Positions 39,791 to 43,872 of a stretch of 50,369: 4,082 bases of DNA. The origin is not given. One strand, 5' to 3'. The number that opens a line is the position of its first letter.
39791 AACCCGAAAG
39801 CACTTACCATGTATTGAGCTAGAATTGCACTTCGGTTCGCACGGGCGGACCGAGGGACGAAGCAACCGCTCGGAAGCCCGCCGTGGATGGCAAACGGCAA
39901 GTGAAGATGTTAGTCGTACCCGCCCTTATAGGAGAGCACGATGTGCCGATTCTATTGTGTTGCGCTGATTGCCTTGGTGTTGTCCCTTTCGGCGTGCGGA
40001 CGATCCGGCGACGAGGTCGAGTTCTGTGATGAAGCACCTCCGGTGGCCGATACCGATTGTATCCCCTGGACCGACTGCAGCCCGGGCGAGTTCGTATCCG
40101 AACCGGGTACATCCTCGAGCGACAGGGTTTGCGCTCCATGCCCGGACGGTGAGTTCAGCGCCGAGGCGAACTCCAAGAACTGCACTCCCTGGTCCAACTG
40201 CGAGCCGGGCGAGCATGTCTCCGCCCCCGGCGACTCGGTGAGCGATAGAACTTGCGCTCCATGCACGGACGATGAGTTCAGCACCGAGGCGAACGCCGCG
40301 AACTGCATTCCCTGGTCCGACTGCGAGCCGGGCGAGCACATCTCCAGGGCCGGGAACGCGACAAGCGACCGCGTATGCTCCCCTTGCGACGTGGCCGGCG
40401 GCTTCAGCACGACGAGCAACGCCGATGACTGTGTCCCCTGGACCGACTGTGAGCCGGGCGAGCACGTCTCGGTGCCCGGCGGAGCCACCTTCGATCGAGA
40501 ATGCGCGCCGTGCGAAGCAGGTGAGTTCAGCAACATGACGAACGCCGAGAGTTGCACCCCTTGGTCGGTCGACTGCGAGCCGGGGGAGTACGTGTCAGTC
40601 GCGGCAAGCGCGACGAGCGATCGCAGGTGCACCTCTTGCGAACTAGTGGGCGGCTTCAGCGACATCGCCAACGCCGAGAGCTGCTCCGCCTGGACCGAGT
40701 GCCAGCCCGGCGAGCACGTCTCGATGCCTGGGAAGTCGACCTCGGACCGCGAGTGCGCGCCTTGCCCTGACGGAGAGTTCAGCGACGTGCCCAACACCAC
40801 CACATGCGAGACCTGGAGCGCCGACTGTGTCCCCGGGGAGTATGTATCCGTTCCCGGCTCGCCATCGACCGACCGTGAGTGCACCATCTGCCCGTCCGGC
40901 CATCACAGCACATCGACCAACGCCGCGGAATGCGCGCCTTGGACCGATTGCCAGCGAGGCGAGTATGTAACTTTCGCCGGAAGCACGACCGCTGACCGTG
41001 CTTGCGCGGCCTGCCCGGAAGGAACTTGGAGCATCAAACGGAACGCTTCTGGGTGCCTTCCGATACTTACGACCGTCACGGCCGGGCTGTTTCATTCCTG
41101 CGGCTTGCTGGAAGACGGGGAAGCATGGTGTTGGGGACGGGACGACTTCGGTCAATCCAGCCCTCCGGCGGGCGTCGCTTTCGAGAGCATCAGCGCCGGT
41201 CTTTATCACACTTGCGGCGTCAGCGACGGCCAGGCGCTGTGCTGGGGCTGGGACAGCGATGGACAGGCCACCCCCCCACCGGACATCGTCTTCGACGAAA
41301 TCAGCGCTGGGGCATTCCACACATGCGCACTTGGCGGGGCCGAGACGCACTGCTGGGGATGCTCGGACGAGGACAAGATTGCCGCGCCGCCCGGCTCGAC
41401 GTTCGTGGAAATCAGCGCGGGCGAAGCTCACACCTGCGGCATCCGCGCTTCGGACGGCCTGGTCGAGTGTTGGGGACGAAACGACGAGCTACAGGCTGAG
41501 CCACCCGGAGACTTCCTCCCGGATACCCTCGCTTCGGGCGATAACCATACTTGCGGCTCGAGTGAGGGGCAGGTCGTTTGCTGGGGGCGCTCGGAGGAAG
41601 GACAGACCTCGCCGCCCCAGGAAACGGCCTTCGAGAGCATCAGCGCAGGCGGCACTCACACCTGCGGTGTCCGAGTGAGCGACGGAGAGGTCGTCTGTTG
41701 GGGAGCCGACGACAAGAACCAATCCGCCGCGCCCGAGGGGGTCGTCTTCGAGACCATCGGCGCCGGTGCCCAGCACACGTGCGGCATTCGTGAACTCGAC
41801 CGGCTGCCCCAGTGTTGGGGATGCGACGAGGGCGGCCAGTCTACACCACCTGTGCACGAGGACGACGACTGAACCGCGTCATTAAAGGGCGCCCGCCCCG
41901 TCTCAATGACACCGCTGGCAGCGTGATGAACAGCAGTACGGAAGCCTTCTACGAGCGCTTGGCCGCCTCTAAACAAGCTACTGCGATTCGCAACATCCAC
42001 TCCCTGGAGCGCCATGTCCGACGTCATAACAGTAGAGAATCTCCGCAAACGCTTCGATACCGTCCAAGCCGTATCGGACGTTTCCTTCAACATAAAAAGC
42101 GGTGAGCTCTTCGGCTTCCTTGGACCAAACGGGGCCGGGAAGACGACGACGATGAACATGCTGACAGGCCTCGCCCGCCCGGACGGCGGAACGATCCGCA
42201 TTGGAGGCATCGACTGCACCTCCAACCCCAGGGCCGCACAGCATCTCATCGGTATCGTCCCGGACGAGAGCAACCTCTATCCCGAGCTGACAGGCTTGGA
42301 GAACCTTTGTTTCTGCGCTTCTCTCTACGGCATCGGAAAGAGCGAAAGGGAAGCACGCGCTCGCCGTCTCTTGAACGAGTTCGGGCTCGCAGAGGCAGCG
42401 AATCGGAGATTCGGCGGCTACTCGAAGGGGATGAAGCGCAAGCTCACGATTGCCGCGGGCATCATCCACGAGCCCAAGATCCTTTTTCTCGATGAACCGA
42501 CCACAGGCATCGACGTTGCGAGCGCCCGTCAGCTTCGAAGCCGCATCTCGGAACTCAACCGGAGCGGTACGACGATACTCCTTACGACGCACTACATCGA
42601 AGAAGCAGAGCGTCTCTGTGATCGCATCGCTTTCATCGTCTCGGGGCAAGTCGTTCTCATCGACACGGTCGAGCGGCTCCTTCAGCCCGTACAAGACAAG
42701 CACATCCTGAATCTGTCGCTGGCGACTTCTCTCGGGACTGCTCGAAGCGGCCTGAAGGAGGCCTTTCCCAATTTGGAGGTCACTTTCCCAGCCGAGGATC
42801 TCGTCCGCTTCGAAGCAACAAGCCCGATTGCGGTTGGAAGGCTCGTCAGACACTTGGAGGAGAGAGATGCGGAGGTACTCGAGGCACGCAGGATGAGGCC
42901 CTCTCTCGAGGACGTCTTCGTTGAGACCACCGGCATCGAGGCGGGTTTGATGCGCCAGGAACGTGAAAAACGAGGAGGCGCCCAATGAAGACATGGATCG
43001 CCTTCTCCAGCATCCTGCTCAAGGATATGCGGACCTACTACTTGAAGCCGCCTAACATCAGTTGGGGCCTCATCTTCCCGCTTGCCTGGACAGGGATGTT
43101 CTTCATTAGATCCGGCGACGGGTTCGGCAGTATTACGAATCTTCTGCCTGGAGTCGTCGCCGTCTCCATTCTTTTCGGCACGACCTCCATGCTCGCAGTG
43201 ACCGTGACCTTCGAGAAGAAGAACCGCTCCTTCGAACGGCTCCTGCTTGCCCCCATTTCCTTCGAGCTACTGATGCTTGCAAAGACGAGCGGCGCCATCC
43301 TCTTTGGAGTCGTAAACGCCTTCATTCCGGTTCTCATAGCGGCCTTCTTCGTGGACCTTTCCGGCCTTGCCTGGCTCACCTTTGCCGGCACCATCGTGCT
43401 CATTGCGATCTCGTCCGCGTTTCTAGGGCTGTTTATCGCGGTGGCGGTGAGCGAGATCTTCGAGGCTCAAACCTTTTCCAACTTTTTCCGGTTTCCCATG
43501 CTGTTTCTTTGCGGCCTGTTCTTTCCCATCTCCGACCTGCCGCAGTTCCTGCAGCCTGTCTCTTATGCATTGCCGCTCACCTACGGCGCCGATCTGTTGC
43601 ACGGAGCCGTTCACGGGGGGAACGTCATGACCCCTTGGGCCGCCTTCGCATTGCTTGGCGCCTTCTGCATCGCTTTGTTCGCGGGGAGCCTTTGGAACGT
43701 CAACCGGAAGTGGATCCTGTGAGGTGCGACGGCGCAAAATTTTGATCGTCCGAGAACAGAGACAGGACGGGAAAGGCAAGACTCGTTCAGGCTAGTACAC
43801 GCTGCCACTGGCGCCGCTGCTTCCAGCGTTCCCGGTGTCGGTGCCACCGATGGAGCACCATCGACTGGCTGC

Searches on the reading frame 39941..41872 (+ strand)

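Call 4: search_protein_families(library=pfam, proteins=[window:39941-41872:+], max_evalue=0.01)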
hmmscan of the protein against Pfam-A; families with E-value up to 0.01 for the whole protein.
window:39941-41872:+ (643 aa): 6 families
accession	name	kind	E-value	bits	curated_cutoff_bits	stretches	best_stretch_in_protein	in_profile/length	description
PF00020.24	TNFR_c6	-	3.5e-47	159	29.4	8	108-146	1-39/39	TNFR/NGFR cysteine-rich region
PF13540.12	RCC1_2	-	2.3e-36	123.1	22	5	378-405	3-30/30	Regulator of chromosome condensation (RCC1) repeat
PF25390.1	WD40_RLD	-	7.9e-21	75.2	150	2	454-631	36-275/363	RCC1-like domain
PF07562.20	NCD3G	-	9.9e-07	29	38.9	0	169-207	9-47/54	Nine Cysteines Domain of family 3 GPCR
PF23091.2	TNFR_ELAPOR1_6th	-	0.00013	22.3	33.2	0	263-290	4-30/41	ELAPOR1-like, TNF receptor-like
PF13627.12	LptM_cons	-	0.00083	19.6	27.3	1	7-24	2-19/23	LPS-assembly lipoprotein LptM, conserved region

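Call 5: search_protein_families(library=ncbifam, proteins=[window:39941-41872:+], max_evalue=0.01)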
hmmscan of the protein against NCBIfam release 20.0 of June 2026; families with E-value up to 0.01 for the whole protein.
window:39941-41872:+ (643 aa): 1 family
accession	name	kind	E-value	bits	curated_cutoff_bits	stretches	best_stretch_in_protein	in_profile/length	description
NF047847.2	SS_mature_LptM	equivalog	0.00038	20.5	27.7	1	2-24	2-25/31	LPS translocon maturation chaperone LptM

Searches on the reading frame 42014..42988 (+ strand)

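Call 33: search_protein_families(library=pfam, proteins=[window:42014-42988:+], max_evalue=0.001)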
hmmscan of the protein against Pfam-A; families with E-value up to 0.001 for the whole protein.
window:42014-42988:+ (324 aa): 2 families
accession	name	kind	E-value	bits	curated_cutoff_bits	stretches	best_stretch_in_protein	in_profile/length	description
PF00005.33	ABC_tran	-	2.1e-32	113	25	1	21-164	2-137/137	ABC transporter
PF13304.12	AAA_21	-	1.7e-12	48.5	27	1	129-193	231-298/304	AAA domain, putative AbiEii toxin, Type IV TA system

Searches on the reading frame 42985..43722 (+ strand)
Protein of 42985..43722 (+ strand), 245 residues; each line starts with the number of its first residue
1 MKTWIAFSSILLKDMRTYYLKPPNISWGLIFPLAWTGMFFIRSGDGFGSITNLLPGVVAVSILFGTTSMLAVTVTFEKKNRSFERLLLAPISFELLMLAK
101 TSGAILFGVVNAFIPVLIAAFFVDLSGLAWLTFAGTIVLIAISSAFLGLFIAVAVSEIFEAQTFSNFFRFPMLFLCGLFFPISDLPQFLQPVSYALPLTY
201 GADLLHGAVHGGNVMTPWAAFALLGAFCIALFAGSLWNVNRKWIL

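Call 33: search_protein_families(library=pfam, proteins=[window:42985-43722:+], max_evalue=0.001)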
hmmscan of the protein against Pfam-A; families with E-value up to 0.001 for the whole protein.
window:42985-43722:+ (245 aa): 3 families
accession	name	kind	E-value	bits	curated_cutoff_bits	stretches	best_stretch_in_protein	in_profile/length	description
PF01061.29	ABC2_membrane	-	1.3e-25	90.6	26.9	1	7-206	3-207/211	ABC-2 type transporter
PF12698.13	ABC2_membrane_3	-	8.7e-20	71.5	31.6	1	49-236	159-346/347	ABC-2 family transporter protein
PF03379.19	CcmB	-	1.1e-05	25.4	24.9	1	8-153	2-148/215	CcmB protein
